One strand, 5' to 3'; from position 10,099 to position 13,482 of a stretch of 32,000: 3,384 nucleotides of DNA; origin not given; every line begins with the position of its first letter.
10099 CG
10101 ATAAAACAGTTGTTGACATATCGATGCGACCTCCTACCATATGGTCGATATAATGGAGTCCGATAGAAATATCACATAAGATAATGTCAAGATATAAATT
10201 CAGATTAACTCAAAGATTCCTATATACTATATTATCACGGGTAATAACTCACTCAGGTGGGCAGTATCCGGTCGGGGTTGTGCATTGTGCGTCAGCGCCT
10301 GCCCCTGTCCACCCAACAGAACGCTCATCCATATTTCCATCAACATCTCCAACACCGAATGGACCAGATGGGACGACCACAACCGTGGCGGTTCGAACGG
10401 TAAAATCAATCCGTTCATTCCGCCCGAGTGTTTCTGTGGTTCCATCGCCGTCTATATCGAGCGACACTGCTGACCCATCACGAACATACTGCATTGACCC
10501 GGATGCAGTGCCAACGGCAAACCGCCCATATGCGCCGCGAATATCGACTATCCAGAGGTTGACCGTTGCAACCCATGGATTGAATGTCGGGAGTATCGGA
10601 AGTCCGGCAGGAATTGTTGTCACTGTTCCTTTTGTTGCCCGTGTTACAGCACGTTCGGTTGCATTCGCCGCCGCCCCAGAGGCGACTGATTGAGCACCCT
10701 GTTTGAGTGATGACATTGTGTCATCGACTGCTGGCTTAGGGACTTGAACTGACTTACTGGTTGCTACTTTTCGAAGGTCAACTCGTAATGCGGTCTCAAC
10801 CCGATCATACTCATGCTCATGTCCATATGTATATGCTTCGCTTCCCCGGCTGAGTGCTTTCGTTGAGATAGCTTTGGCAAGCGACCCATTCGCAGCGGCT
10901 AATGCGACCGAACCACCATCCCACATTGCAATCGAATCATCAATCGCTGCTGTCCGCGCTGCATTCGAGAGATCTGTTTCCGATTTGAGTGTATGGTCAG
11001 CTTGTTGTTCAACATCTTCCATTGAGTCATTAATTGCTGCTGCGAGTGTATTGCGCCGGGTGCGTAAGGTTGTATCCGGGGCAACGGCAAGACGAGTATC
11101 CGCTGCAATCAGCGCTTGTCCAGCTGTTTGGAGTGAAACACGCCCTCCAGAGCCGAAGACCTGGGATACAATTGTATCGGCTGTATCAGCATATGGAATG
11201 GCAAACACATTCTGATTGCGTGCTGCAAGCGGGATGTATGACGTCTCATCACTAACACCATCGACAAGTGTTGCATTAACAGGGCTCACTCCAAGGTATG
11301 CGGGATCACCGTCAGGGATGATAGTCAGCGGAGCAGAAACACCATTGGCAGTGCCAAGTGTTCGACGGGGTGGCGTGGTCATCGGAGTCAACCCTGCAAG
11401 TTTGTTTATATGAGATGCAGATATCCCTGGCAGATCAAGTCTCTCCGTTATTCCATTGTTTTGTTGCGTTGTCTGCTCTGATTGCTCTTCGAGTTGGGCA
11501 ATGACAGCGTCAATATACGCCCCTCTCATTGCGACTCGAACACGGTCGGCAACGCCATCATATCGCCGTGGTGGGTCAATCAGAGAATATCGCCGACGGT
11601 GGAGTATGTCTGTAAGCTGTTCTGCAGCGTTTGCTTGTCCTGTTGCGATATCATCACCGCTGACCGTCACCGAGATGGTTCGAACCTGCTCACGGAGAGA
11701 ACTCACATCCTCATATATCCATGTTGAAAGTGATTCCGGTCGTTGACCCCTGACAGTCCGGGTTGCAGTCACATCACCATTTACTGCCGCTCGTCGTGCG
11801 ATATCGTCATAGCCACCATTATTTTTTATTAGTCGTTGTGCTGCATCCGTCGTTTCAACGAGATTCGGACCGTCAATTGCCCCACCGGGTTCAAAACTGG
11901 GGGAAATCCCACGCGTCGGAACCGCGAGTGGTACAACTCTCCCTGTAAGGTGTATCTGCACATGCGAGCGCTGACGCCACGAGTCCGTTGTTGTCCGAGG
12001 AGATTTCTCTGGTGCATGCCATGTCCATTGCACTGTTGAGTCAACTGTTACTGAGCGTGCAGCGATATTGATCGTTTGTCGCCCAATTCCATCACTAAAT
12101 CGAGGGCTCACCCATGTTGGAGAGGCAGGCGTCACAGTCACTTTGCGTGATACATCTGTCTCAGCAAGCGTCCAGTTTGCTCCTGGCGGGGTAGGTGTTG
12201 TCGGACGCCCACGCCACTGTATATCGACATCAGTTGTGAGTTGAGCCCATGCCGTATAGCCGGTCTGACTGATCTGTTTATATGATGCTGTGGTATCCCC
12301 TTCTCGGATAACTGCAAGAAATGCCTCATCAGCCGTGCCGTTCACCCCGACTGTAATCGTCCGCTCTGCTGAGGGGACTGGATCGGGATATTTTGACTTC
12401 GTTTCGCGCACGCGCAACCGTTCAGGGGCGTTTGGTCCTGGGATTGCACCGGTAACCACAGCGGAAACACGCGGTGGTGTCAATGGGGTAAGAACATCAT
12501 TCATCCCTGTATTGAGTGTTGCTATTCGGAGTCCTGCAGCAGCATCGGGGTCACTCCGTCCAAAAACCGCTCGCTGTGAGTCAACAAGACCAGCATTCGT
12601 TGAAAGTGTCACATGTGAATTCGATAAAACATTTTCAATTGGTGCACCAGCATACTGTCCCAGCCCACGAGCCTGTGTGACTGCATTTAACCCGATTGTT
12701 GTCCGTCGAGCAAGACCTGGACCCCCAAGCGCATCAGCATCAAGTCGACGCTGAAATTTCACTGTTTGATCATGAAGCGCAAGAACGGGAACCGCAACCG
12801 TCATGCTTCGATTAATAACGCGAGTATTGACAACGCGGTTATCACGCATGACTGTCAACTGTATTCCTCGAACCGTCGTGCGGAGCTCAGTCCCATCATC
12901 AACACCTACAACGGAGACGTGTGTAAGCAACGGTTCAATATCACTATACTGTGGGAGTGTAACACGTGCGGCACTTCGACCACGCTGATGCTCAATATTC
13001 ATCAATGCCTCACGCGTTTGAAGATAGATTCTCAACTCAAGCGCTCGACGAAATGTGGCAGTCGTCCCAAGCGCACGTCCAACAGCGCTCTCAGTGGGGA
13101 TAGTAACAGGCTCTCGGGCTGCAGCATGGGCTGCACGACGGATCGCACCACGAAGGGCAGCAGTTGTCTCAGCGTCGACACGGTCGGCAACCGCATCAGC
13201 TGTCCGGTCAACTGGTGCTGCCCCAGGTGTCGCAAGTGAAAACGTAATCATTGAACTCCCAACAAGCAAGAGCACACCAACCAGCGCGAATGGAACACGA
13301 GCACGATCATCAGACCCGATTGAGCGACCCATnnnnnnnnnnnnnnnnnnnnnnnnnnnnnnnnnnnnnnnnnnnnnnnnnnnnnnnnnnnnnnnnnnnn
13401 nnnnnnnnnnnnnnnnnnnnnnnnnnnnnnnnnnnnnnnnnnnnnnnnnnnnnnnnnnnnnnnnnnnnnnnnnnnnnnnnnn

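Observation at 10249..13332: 1027-aa terminal gene product with a pilin-like N-terminal helix: candidate giant minor pilin or tip adhesin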

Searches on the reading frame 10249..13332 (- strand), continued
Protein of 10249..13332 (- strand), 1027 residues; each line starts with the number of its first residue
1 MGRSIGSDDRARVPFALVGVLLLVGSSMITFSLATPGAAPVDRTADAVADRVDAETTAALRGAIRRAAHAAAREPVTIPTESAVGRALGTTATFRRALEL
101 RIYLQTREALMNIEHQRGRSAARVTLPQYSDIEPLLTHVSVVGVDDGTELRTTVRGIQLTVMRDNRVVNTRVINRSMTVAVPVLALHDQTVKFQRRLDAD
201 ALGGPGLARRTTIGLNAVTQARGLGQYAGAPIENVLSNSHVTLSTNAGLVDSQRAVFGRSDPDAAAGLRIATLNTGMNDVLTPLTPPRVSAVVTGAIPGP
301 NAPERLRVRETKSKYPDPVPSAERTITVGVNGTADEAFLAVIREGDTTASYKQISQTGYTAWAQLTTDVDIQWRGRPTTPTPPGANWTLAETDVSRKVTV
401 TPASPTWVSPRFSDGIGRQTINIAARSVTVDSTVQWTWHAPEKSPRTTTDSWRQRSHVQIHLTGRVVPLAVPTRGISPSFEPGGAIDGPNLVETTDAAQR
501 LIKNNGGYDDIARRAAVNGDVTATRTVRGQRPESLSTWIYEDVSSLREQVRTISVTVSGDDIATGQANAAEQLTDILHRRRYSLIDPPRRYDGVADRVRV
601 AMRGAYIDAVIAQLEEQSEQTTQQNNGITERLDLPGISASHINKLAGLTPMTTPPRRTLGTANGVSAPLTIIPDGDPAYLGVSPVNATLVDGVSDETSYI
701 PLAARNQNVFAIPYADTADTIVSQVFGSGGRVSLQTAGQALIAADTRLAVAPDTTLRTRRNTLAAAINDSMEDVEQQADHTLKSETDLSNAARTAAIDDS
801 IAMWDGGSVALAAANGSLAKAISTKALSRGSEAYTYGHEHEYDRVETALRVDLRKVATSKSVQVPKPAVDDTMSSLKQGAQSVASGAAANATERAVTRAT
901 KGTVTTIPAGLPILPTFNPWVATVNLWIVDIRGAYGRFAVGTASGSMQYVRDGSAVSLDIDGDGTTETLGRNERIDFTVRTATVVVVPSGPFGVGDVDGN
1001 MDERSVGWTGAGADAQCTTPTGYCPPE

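Call 77: search_protein_families(library=pfam, proteins=[L032:14624-15808:+, L032:15942-17033:+, L032:17319-18515:+], max_evalue=0.001)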
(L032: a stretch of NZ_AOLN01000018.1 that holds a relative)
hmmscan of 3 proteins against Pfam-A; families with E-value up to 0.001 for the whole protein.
L032:14624-15808:+ (394 aa): 2 families
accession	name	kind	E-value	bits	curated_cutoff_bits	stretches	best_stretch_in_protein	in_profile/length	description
PF02272.25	DHHA1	-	1.2e-09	38.9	25.9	1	281-368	3-89/102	DHHA1 domain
PF01368.27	DHH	-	2.4e-09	38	28.1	1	66-199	2-104/125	DHH family, N-terminal domain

L032:15942-17033:+ (363 aa): 1 family
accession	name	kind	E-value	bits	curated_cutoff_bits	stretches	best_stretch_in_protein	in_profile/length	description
PF00248.27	Aldo_ket_red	-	4.8e-26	92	24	2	34-211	2-143/291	Aldo/keto reductase family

L032:17319-18515:+ (398 aa): 1 family
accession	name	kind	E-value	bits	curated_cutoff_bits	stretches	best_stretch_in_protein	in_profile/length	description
PF07690.21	MFS_1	-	3.3e-39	135.2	33.4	2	11-303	2-291/347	Major Facilitator Superfamily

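Call 87: find_related_loci(query=A1, collection=viral_contigs, flank=8000)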
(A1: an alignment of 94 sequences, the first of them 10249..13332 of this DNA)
Query A1 (1027 aa) in viral_contigs; peptide patterns used: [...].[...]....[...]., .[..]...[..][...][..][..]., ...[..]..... (x = any residue, [..] = any of these).
23 stretches matched a pattern, but none encodes a relative of the query by tblastn (E <= 1e-3).

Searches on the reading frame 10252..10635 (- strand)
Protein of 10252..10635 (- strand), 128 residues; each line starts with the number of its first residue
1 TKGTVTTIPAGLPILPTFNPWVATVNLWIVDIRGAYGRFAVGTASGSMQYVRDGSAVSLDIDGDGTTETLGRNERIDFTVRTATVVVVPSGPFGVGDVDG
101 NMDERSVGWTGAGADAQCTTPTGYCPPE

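Call 71: search_protein_families(library=pfam, proteins=[window:10252-10635:-], max_evalue=10)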
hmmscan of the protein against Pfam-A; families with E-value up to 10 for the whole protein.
window:10252-10635:- (128 aa): 1 family
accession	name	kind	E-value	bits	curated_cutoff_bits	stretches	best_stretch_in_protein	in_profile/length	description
PF23957.1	DUF7286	-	1e-47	163.7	27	1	2-109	887-1000/1000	Family of unknown function (DUF7286)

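Call 72: search_solved_structures(query=window:10252-10635:-, max_evalue=10)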
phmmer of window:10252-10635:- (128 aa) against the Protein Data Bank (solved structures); distinct sequences matched with E-value up to 10: 0.

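Call 90: find_homologous_proteins(query=A3, max_evalue=0.001)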
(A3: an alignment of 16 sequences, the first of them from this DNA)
Query A3 (16 sequences) (106 aa, profile of the alignment): 55 proteins with E <= 0.001 among 8000 candidates.
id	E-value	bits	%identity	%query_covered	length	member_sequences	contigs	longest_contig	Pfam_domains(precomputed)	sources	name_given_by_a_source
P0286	9.1e-46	172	58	96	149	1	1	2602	PF23957.2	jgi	jgi:hypothetical protein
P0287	1.1e-44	169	54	98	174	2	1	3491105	PF23957.2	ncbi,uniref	ncbi:DUF7286 family protein [Halorussus caseinilyticus]|uniref:Uncharacterized protein n=1 Tax=Halor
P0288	1.2e-43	165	55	94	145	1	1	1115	PF23957.2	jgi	jgi:hypothetical protein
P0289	9.5e-43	163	58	95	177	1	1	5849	PF23957.2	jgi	jgi:hypothetical protein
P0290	1.4e-42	162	52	97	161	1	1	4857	PF24335.2,PF23957.2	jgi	jgi:hypothetical protein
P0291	6.6e-42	160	51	96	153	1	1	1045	PF23957.2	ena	-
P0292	6.8e-42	160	99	100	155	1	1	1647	PF23957.2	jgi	jgi:hypothetical protein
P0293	1.6e-41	159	50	100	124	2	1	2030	PF23957.2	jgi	-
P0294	5.7e-41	157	52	95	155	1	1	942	PF23957.2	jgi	-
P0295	1.2e-40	156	54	97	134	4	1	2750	PF23957.2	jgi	jgi:hypothetical protein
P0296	1.3e-40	156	56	96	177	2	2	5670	PF23957.2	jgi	jgi:hypothetical protein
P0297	1.4e-40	155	56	96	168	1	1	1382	PF23957.2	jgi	jgi:hypothetical protein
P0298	3.0e-40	154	50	98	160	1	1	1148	PF23957.2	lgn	-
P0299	4.2e-40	154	57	96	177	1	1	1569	PF23957.2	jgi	jgi:hypothetical protein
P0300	6.1e-40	153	46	97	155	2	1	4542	PF23957.2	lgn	-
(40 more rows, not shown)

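Call 91: search_solved_structures(query=A3, max_evalue=10)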
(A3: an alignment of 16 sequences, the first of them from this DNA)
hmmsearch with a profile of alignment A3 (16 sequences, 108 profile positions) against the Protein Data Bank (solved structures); distinct sequences matched with E-value up to 10: 9.
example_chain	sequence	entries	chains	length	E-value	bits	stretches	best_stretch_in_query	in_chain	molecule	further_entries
2ori_A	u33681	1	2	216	0.67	13.3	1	55-100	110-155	Adenylate kinase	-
2eu8_A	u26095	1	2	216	0.68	13.3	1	55-100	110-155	Adenylate kinase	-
2p3s_A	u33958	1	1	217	0.68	13.3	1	55-100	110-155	Adenylate kinase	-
2qaj_A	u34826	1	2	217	0.69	13.3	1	55-100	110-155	Adenylate kinase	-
1p3j_A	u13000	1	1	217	0.69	13.3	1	55-100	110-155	Adenylate kinase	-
2osb_A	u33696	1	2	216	0.7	13.3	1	55-100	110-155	Adenylate kinase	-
2oo7_A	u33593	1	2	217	0.7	13.3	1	55-100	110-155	Adenylate kinase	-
5x6i_A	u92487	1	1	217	0.72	13.2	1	55-100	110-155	Adenylate kinase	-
3dl0_A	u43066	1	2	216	1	12.7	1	55-100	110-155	Adenylate kinase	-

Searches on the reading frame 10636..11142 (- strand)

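Call 71: search_protein_families(library=pfam, proteins=[window:10636-11142:-], max_evalue=10)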
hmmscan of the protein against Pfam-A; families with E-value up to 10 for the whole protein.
window:10636-11142:- (169 aa): 1 family
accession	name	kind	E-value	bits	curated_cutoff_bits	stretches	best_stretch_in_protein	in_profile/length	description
PF23957.1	DUF7286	-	2.5e-33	116.1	27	1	1-169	716-881/1000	Family of unknown function (DUF7286)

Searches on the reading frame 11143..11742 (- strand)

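Call 71: search_protein_families(library=pfam, proteins=[window:11143-11742:-], max_evalue=10)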
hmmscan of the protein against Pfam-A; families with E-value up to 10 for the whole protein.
window:11143-11742:- (200 aa): 2 families
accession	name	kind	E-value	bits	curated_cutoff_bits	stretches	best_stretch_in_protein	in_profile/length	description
PF23957.1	DUF7286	-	3.1e-62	211.7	27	1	1-198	515-713/1000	Family of unknown function (DUF7286)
PF16572.11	HlyD_D4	-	0.02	15.2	26.4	1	91-116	25-50/55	Long alpha hairpin domain of cation efflux system protein, CusB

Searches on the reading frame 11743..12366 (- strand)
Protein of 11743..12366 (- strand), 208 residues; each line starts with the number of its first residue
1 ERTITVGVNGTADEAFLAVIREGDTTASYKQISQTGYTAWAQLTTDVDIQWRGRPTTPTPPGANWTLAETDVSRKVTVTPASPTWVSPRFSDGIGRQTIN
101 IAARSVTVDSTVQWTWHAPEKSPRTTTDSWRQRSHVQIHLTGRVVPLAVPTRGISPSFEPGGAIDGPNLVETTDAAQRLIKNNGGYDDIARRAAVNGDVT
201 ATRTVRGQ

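Call 71: search_protein_families(library=pfam, proteins=[window:11743-12366:-], max_evalue=10)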
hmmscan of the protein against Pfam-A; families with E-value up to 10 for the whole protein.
window:11743-12366:- (208 aa): 1 family
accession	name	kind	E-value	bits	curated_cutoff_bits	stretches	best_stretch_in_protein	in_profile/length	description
PF23957.1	DUF7286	-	1.3e-43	150.1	27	1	2-207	312-513/1000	Family of unknown function (DUF7286)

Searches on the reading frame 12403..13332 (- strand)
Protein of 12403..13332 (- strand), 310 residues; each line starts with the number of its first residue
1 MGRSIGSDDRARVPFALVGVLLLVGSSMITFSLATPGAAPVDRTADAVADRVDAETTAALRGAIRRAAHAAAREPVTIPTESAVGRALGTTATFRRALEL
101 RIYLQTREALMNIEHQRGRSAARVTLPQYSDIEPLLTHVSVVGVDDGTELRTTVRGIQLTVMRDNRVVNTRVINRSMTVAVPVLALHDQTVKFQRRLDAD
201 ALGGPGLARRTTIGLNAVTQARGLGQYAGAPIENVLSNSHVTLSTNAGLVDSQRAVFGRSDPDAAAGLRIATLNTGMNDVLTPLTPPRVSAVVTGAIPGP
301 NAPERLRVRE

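Call 65: predict_structure(alignment_id=A2)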
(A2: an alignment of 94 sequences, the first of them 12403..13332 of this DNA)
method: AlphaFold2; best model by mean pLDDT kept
length: 310 residues; sequences in the alignment: 94
mean_pLDDT: 85.7   pTM: 0.73
mean pLDDT of the five models: 85.7, 85.4, 85.0, 83.1, 82.0
residues with pLDDT >= 90: 168; 70-90: 96; 50-70: 32; < 50: 14
segments of 3 or more residues with pLDDT < 50: 1-3, 5-9, 306-310
pLDDT, mean of each block of 10 residues (from residue 1): 48 67 67 58 90 98 98 96 94 97 98 96 96 96 96 98 97 98 95 87 80 86 87 83 89 90 91 87 78 68 48
secondary structure, 60 per line:
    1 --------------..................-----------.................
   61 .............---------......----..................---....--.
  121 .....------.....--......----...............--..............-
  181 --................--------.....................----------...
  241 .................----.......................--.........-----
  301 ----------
elements in order: H15-32 H44-73 H83-88 H93-110 E114-117 E120-125 H132-136 E139-144 E149-163 E166-179 H183-198 H207-227 H238-257 H262-284 H287-295

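Call 67: fold_search(model_id=the predicted structure, library=pdb)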
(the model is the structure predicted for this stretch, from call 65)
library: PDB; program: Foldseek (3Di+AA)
matches with E <= 10: 334; with E <= 0.001: 0
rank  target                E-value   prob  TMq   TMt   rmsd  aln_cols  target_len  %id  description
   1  8z9h_H                4.0e-02  0.18  0.13  0.10  18.5       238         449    8  Cryo-EM structure of Thogoto virus polymerase in a transcription elongation-reception conformation (released 2024-05-29)
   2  5i7j_B                5.2e-02  0.63  0.14  0.20  12.1       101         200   21  Crystal Structure of Human SPLUNC1 Disulfide Mutant M3 (I76C, V214C) (released 2016-05-18)
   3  5i7j_A                5.7e-02  0.63  0.14  0.20  11.7       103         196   17  Crystal Structure of Human SPLUNC1 Disulfide Mutant M3 (I76C, V214C) (released 2016-05-18)
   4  4kgh_B                7.9e-02  0.09  0.09  0.12  28.4       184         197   12  Crystal Structure of human splunc1 lacking the secretion signal sequence (released 2013-09-25)
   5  5i7k_A                8.8e-02  0.11  0.11  0.15  23.3       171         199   15  Crystal Structure of Human SPLUNC1 Dolphin Mutant D1 (G58A, S61A, G62E, G63D, G66D, I67T) (released 2016-05-18)
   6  5i7l_A                1.3e-01  0.33  0.12  0.17  19.7       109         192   16  Crystal Structure of SPLUNC1 Disulfide Mutant M2 (A48C, V253C) (released 2016-05-18)
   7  5i7k_B                1.6e-01  0.41  0.14  0.20  12.8       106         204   20  Crystal Structure of Human SPLUNC1 Dolphin Mutant D1 (G58A, S61A, G62E, G63D, G66D, I67T) (released 2016-05-18)
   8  8z8x_A                1.7e-01  0.16  0.16  0.10  17.6       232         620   10  Cryo-EM structure of Thogoto virus polymerase in a transcription initiation conformation (released 2024-05-29)
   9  4kgh_A                1.7e-01  0.12  0.11  0.16  26.4       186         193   12  Crystal Structure of human splunc1 lacking the secretion signal sequence (released 2013-09-25)
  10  9ia2_B                1.7e-01  0.11  0.12  0.19  11.5       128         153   12  LpDEM from Escherichia coli (released 2025-12-10)
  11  6baq_H                1.8e-01  0.08  0.10  0.14  18.6       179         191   11  Mus musculus BPIFA1 (released 2018-05-09)
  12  6baq_D                2.2e-01  0.12  0.10  0.14  10.7        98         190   15  Mus musculus BPIFA1 (released 2018-05-09)
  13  8z8j_A                2.3e-01  0.14  0.16  0.10  17.7       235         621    9  Cryo-EM structure of Thogoto virus polymerase in transcription pre-initiation conformation 2 (released 2024-05-29)
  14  3aaa_B                2.3e-01  0.11  0.10  0.11  18.2       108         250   10  Crystal Structure of Actin capping protein in complex with V-1 (released 2010-08-04)
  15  3aaa_A                2.3e-01  0.08  0.10  0.12  25.8       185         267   11  Crystal Structure of Actin capping protein in complex with V-1 (released 2010-08-04)
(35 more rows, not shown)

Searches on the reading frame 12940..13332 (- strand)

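Call 63: search_protein_families(library=pfam, proteins=[window:12940-13332:-], max_evalue=10)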
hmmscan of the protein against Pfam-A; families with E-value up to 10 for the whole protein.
seq(131 aa): 2 families
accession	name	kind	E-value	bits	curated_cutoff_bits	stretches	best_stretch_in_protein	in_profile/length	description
PF23957.1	DUF7286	-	1.9e-46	159.5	27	1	7-129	1-123/1000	Family of unknown function (DUF7286)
PF20172.3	DUF6538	-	0.073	13.2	27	1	10-58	12-57/60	Domain of unknown function (DUF6538)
